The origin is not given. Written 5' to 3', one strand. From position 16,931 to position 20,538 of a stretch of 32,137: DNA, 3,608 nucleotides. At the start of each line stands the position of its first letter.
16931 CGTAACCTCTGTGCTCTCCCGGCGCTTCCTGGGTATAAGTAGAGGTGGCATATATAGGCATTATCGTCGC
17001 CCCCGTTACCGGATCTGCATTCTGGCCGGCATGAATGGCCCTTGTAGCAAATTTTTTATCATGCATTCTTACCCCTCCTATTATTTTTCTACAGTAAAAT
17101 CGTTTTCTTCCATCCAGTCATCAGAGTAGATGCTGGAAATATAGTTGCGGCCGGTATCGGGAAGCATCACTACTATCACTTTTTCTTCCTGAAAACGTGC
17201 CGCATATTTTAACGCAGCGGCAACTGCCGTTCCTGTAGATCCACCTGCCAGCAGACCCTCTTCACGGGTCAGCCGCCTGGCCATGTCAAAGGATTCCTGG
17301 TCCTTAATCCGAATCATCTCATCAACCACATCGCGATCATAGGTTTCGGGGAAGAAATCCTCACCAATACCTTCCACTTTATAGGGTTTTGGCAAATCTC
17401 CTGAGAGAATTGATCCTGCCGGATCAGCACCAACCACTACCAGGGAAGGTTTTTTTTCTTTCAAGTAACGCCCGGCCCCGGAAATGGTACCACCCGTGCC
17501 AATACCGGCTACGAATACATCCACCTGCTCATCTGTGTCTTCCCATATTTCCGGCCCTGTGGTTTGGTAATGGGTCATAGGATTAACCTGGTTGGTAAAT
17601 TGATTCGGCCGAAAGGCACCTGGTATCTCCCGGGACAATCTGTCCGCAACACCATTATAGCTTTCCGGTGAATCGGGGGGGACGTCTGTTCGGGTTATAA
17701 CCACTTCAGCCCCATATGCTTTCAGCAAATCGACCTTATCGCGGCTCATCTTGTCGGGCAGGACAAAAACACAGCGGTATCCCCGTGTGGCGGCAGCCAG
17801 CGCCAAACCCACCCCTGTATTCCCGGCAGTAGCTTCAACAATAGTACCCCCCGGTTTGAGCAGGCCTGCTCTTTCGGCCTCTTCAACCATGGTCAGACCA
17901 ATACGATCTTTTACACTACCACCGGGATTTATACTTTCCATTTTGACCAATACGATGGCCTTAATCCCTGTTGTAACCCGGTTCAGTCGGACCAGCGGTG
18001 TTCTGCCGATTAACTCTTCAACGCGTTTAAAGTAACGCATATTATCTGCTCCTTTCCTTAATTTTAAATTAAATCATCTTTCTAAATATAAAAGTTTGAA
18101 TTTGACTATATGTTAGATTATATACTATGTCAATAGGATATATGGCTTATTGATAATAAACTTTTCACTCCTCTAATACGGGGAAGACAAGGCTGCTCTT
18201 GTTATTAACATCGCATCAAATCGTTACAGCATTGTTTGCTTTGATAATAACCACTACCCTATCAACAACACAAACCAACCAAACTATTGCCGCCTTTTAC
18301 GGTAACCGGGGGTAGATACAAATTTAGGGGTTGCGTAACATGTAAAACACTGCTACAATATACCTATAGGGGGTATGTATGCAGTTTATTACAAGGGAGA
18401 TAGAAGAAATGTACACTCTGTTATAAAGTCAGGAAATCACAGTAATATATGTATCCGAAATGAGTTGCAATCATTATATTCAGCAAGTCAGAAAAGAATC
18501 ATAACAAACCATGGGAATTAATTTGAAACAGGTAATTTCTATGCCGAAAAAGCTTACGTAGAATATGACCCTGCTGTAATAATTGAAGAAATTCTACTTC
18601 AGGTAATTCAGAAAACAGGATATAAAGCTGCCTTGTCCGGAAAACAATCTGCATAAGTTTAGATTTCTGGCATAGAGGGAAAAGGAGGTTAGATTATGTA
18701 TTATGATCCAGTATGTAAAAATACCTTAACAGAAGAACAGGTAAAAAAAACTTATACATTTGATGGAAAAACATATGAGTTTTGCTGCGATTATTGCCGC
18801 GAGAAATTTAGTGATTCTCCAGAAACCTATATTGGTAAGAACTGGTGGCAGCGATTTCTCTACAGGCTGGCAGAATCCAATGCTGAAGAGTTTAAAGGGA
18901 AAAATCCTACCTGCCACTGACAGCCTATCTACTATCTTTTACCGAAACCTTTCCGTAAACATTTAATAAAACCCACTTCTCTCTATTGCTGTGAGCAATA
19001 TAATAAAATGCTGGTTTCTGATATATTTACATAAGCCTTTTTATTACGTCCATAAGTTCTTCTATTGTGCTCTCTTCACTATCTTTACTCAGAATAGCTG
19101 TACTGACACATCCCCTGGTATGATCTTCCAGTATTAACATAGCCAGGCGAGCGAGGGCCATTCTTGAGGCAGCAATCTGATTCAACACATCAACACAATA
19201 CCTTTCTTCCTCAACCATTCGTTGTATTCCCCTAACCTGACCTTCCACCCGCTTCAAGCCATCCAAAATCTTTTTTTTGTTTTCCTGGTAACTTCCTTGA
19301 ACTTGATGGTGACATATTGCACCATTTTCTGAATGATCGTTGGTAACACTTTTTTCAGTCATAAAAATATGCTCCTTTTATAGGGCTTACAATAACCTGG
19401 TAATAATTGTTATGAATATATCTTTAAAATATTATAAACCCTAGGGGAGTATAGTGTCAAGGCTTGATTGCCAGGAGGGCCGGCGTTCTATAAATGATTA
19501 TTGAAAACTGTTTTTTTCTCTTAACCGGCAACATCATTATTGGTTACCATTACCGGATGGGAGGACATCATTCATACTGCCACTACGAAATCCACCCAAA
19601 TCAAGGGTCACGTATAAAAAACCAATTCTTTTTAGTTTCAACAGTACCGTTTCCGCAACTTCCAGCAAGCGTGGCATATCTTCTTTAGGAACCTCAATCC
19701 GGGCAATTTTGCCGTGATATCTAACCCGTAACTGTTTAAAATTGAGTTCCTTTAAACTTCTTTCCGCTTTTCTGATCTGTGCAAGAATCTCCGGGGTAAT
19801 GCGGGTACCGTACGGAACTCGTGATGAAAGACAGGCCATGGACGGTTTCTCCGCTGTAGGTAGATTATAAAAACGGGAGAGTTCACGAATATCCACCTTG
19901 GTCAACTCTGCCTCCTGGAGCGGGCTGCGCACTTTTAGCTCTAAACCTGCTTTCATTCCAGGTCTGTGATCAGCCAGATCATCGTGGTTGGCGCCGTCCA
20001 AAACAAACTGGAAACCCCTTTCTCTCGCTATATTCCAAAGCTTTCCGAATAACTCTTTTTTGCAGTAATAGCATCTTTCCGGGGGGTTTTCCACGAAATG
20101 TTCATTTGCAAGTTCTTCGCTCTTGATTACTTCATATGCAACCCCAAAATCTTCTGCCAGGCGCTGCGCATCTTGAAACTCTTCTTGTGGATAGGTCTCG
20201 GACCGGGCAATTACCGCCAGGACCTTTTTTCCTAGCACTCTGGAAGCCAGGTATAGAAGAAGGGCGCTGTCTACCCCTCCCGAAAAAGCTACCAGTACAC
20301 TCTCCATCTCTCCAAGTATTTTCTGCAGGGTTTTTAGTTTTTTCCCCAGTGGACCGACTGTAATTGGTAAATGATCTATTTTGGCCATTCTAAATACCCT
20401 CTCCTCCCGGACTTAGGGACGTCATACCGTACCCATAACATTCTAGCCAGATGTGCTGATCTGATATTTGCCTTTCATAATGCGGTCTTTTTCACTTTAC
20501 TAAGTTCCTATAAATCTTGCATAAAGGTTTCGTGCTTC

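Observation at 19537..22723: Cysteine desulfurase, orphan ThiF-like E1 and three-Cys LarE operon: a candidate dedicated sulfur relay for nickel-pincer cofactor synthesis, with no sulfur-carrier gene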

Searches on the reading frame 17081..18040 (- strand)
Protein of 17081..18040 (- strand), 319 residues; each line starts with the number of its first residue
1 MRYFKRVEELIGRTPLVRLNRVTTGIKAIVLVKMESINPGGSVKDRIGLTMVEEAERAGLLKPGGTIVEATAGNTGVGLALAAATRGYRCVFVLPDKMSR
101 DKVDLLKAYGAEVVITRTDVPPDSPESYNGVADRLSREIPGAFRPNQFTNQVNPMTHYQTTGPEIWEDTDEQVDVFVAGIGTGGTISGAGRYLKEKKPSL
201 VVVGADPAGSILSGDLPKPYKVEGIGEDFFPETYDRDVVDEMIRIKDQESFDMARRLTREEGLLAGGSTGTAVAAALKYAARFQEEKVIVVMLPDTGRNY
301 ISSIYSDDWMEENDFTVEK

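Call 7: search_protein_families(library=pfam, proteins=[window:17081-18040:-], max_evalue=0.00001)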
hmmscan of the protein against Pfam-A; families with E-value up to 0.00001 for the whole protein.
window:17081-18040:- (319 aa): 1 family
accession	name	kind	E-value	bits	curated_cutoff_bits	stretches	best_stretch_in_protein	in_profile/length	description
PF00291.31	PALP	-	1.3e-78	264.7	35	1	8-295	2-295/295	Pyridoxal-phosphate dependent enzyme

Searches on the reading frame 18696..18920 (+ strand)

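Call 4: search_protein_families(library=pfam, proteins=[window:18696-18920:+])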
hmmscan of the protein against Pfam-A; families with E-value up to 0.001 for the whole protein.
window:18696-18920:+ (74 aa): 2 families
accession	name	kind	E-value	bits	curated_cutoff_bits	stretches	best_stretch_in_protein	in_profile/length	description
PF04945.19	YHS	-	7.4e-10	39.1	30.3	1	4-47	3-45/47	YHS domain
PF24273.1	TRASH_HVO_1752_C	-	5.5e-07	30.1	27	1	6-41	6-39/47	HVO_1752, C-terminal TRASH domain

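Call 5: search_protein_families(library=ncbifam, proteins=[window:18696-18920:+])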
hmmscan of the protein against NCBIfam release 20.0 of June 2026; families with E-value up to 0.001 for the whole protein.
window:18696-18920:+ (74 aa): 1 family
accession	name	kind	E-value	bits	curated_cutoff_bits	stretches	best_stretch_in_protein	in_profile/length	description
NF040898.1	CC_mini_metal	domain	6.1e-08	32.4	30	1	48-73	1-26/31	LDCC motif putative metal-binding protein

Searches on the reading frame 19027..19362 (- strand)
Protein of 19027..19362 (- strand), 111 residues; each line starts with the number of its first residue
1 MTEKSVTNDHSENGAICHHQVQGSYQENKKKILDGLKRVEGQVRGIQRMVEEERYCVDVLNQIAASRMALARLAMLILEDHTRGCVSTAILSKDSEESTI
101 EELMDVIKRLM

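Call 4: search_protein_families(library=pfam, proteins=[window:19027-19362:-])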
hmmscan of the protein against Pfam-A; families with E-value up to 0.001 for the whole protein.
window:19027-19362:- (111 aa): 1 family
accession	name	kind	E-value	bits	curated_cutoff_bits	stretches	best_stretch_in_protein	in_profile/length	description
PF02583.22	Trns_repr_metal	-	1.5e-29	102.6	22.8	1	28-109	1-78/78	Metal-sensitive transcriptional repressor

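Call 5: search_protein_families(library=ncbifam, proteins=[window:19027-19362:-])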
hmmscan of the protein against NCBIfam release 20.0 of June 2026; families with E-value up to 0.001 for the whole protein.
window:19027-19362:- (111 aa): 3 families
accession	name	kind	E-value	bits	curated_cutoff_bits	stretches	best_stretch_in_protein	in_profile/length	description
NF052430.1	repress_RicR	exception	1.5e-20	73.6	175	1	24-110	3-90/93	copper-sensing transcriptional repressor RicR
NF008464.0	PRK11352.1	equivalog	7.8e-12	45.4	133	1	26-108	5-87/91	formaldehyde-responsive transcriptional repressor FrmR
NF011613.0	PRK15039.1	equivalog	4.7e-09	36.8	138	1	28-109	7-83/90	Ni(II)/Co(II)-binding transcriptional repressor RcnR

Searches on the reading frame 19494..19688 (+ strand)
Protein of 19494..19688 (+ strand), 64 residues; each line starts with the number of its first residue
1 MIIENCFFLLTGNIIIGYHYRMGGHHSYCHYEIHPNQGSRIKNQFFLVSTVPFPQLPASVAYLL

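Call 74: search_protein_families(library=pfam, proteins=[window:19494-19688:+], max_evalue=1)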
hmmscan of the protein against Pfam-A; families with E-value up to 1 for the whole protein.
window:19494-19688:+ (64 aa): 0 families

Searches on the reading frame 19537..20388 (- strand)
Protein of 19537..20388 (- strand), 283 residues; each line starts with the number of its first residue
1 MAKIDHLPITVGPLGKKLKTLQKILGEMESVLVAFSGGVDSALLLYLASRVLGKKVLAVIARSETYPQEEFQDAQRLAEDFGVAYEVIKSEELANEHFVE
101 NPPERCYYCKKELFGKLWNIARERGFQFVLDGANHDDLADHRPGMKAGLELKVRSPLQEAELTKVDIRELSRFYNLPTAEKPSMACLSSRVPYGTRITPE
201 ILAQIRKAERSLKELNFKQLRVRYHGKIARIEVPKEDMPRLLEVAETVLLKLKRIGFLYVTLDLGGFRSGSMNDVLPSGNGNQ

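Call 4: search_protein_families(library=pfam, proteins=[window:19537-20388:-])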
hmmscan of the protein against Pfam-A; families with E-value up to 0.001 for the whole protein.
window:19537-20388:- (283 aa): 5 families
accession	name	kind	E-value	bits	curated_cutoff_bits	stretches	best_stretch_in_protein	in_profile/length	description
PF02540.23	NAD_synthase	-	2.8e-09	36.9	21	1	28-93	18-84/242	NAD synthase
PF00733.27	Asn_synthase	-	8.2e-06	26.1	21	1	31-96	20-87/354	Asparagine synthase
PF06508.19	QueC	-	3.5e-05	23.8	22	1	31-92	2-62/210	Queuosine biosynthesis protein QueC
PF03054.22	tRNA_Me_trans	-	7.6e-05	22.9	20.6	1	30-100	2-82/202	tRNA methyl transferase HUP domain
PF01171.26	ATP_bind_3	-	0.00033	20.9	27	1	31-89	2-65/182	PP-loop family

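Call 5: search_protein_families(library=ncbifam, proteins=[window:19537-20388:-])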
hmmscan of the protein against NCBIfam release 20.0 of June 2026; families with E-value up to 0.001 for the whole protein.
window:19537-20388:- (283 aa): 15 families
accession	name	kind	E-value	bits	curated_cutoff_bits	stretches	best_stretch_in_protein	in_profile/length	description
TIGR00268.2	TIGR00268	equivalog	8.6e-103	343.1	150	1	17-273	2-259/259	ATP-dependent sacrificial sulfur transferase LarE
NF010587.0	PRK13980.1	equivalog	5.8e-13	48.6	255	1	27-101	30-105/267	NAD+ synthase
TIGR00552.1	nadE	equivalog_domain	2.3e-10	40.1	63.65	1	27-95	21-91/251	NAD(+) synthase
NF010588.0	PRK13981.1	equivalog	1.4e-08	33.6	479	1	29-95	286-353/546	NAD+ synthase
TIGR00884.1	guaA_Cterm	equivalog_domain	1e-06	28.3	338.75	1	17-140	6-132/310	glutamine-hydrolyzing GMP synthase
NF001138.1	PRK00143.1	equivalog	9.1e-06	24.8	284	1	31-130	2-118/345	tRNA 2-thiouridine(34) synthase MnmA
NF002048.0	PRK00876.1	subfamily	2.5e-05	23.2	313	1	29-88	38-98/330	NAD(+) synthase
NF038212.1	argG_rel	exception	2.9e-05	23.1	425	1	18-99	4-83/381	argininosuccinate synthase-related protein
NF049949.1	tRNAsynTtuAPyrococ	equivalog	5.1e-05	22.6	450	1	22-139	41-161/292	tRNA-5-methyluridine(54) 2-sulfurtransferase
NF006351.0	PRK08576.1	equivalog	0.00011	21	290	1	23-89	227-292/436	hypothetical protein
TIGR00420.1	trmU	equivalog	0.00014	20.9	236.95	0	30-95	2-76/351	tRNA 2-thiouridine(34) synthase MnmA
TIGR00364.1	TIGR00364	equivalog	0.00037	20.1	150.3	1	32-91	2-60/201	7-cyano-7-deazaguanine synthase QueC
TIGR02432.1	lysidine_TilS_N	equivalog_domain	0.00039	20.4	93.6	1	31-91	2-67/189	tRNA lysidine(34) synthetase TilS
NF007942.0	PRK10660.1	equivalog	0.00051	18.9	606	0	18-49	7-38/439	tRNA lysidine(34) synthetase TilS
NF000848.1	PRK00074.1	equivalog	0.00064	18.4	400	0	17-91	203-278/512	glutamine-hydrolyzing GMP synthase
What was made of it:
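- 19537..20388 (-): larE: PP-loop ATPase of the three-Cys, [4Fe-4S]-type LarE group (SGGVDS; C106, C109, C186). Call 5 (TIGR00268 343 bits, cutoff 150).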

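Call 26: find_related_loci(query=window:19537-20388:-, collection=metagenome_contigs, flank=8000)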
Query window:19537-20388:- (283 aa) in metagenome_contigs; peptide patterns used: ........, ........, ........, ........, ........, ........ (x = any residue, [..] = any of these).
599 stretches matched a pattern (row limit reached: there are more); 406 encode a relative of the query (tblastn E <= 1e-3); the best 80 are kept; 80 distinct loci.
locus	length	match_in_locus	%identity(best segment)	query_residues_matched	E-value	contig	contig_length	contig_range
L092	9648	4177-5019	75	3-283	4e-144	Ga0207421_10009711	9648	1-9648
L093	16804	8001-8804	61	9-276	5e-104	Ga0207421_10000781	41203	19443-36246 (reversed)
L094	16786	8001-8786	56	17-276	4e-95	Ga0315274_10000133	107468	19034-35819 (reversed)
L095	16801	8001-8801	56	14-278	5e-95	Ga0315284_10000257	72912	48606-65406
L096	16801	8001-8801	56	14-278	5e-95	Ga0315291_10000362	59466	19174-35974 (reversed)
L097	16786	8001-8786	56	17-276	4e-93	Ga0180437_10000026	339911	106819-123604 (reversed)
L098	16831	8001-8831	54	14-283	1e-92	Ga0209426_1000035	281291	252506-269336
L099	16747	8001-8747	59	28-276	1e-92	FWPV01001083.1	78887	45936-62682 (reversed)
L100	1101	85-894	54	9-276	1e-100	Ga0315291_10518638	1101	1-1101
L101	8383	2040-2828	59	16-276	5e-92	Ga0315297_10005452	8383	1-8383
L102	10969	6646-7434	59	16-276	5e-92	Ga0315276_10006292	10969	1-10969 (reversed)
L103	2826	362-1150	56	16-276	8e-94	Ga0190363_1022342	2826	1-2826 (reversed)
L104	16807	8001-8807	55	14-280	1e-91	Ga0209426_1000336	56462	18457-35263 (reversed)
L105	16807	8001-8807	55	14-280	1e-91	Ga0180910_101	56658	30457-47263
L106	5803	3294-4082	54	14-274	3e-91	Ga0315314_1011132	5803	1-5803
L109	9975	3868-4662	55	14-276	9e-91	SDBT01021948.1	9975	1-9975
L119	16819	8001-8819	52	1-276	8e-89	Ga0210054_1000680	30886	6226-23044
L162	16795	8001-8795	50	14-276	6e-83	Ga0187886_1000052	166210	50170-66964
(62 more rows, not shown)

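Call 50: search_protein_families(library=pfam, proteins=[L162:8813-9568:+, L109:5435-6622:+, L119:12525-12902:+, L095:12689-13648:+], max_evalue=0.01)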
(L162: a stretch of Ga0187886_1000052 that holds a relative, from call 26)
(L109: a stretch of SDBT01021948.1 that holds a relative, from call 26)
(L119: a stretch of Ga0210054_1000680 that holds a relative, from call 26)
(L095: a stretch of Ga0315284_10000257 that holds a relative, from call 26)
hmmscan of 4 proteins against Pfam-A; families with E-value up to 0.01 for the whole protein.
L162:8813-9568:+ (252 aa): 1 family
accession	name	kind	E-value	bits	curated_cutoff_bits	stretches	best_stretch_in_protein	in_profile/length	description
PF00731.26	AIRC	-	7.3e-14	52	30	1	121-248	2-129/148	AIR carboxylase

L109:5435-6622:+ (396 aa): 1 family
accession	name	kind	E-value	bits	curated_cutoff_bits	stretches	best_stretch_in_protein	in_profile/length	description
PF01969.22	Ni_insertion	-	2.3e-141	471.7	22.1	1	4-378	1-375/375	Nickel insertion protein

L119:12525-12902:+ (126 aa): 1 family
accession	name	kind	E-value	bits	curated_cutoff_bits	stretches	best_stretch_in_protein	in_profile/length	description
PF01592.21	NifU_N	-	1.4e-49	167.9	22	1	1-122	1-125/127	NifU-like N terminal domain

L095:12689-13648:+ (320 aa): 1 family
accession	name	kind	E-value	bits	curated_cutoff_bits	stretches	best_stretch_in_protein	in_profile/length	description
PF02445.21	NadA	-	2.7e-123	411.2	27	2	7-139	2-134/295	Quinolinate synthetase A protein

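Call 59: search_protein_families(library=pfam, proteins=[L092:2417-3850:-, L092:5032-5673:-, L092:5896-6633:-, L092:6799-9126:-, L093:5297-6589:+, L093:6605-7873:+, L093:8953-9729:+, L093:9826-12882:-], max_evalue=0.001)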
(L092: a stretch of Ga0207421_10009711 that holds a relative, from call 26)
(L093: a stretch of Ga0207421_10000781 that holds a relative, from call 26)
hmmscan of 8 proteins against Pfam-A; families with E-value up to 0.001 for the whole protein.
L092:2417-3850:- (477 aa): 2 families
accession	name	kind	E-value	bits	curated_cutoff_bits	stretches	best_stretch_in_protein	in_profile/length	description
PF05048.19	NosD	-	1.1e-14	54.8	23.6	2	276-401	48-159/212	Periplasmic copper-binding protein (NosD)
PF02415.23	Chlam_PMP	-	0.00013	22.3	20.6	0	436-449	3-17/19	Chlamydia polymorphic membrane protein (Chlamydia_PMP) repeat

L092:5032-5673:- (213 aa): 7 families
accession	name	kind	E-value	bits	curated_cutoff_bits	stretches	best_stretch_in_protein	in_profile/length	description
PF08241.18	Methyltransf_11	-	1.7e-21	77.1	21.2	1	46-139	1-94/95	Methyltransferase domain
PF13649.12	Methyltransf_25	-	1.1e-19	71.3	27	1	45-136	1-97/97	Methyltransferase domain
PF13847.12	Methyltransf_31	-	1.4e-17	64.1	27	1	44-144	6-113/145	Methyltransferase domain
PF08242.18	Methyltransf_12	-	1e-13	52.3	30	1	46-137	1-97/98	Methyltransferase domain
PF13489.12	Methyltransf_23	-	7.5e-13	49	27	1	40-146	21-122/164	Methyltransferase domain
PF01209.24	Ubie_methyltran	-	7.9e-12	45.4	20.1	1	3-153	2-164/233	ubiE/COQ5 methyltransferase family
PF05401.17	NodS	-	3.9e-05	24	24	1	41-139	43-143/201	Nodulation protein S (NodS)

L092:5896-6633:- (245 aa): 2 families
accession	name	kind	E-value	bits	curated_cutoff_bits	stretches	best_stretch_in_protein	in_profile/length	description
PF01790.23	LGT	-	1.9e-48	165.3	24.9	1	10-234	4-239/240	Prolipoprotein diacylglyceryl transferase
PF16926.10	HisKA_4TM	-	9.6e-05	22.6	22.6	1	15-109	34-122/130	Archaeal 4TM region of histidine kinase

L092:6799-9126:- (775 aa): 1 family
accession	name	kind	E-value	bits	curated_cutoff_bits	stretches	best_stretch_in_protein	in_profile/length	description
PF01564.23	Spermine_synth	-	3.9e-06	27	22.9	1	303-430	22-141/186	Spermine/spermidine synthase domain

L093:5297-6589:+ (430 aa): 2 families
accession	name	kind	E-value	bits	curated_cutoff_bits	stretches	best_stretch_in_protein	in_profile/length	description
PF01979.26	Amidohydro_1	-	3.2e-55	188.2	25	1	74-417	1-344/345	Amidohydrolase family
PF07969.17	Amidohydro_3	-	4.7e-23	82.8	29.7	2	184-417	228-470/472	Amidohydrolase family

L093:6605-7873:+ (422 aa): 2 families
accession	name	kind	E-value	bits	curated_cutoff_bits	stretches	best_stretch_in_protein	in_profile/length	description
PF13535.11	ATP-grasp_4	-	1.2e-07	31.9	27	1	133-292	4-152/160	ATP-grasp domain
PF15632.11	ATPgrasp_Ter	-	0.00075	19.7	29.1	0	249-324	46-116/131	ATP-grasp in the biosynthetic pathway with Ter operon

L093:8953-9729:+ (258 aa): 2 families
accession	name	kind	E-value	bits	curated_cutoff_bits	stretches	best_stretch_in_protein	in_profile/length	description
PF13561.12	adh_short_C2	-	1.6e-87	293.5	27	1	15-254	1-236/236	Enoyl-(Acyl carrier protein) reductase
PF00106.31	adh_short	-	3.9e-17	62.8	26.6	1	10-202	2-190/195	short chain dehydrogenase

L093:9826-12882:- (1018 aa): 8 families
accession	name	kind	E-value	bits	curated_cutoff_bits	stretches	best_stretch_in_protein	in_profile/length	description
PF00990.26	GGDEF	-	3e-46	157.6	23.8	1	858-1015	1-161/161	Diguanylate cyclase, GGDEF domain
PF00072.30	Response_reg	-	4.9e-33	114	30.2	1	720-832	1-111/111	Response regulator receiver domain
PF02518.31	HATPase_c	-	9.1e-32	110.2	26.4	1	551-660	2-110/111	Histidine kinase-, DNA gyrase B-, and HSP90-like ATPase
PF00512.31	HisKA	-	9.8e-19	67.6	26.9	1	437-503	2-65/66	His Kinase A (phospho-acceptor) domain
PF07695.17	7TMR-DISM_7TM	-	1e-18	68.5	29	1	198-415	2-205/205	7TM diverse intracellular signalling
PF13589.12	HATPase_c_3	-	1.5e-05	25.4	25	1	555-628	3-78/137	Histidine kinase-, DNA gyrase B-, and HSP90-like ATPase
PF23198.2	PDE8A_N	-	4.5e-05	23.8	29.6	1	719-843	12-137/147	PDE8A-like, N-terminal domain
PF22335.1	Cas10-Cmr2_palm2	-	0.00072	20.1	27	0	937-1016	58-132/133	Cas10/Cmr2, second palm domain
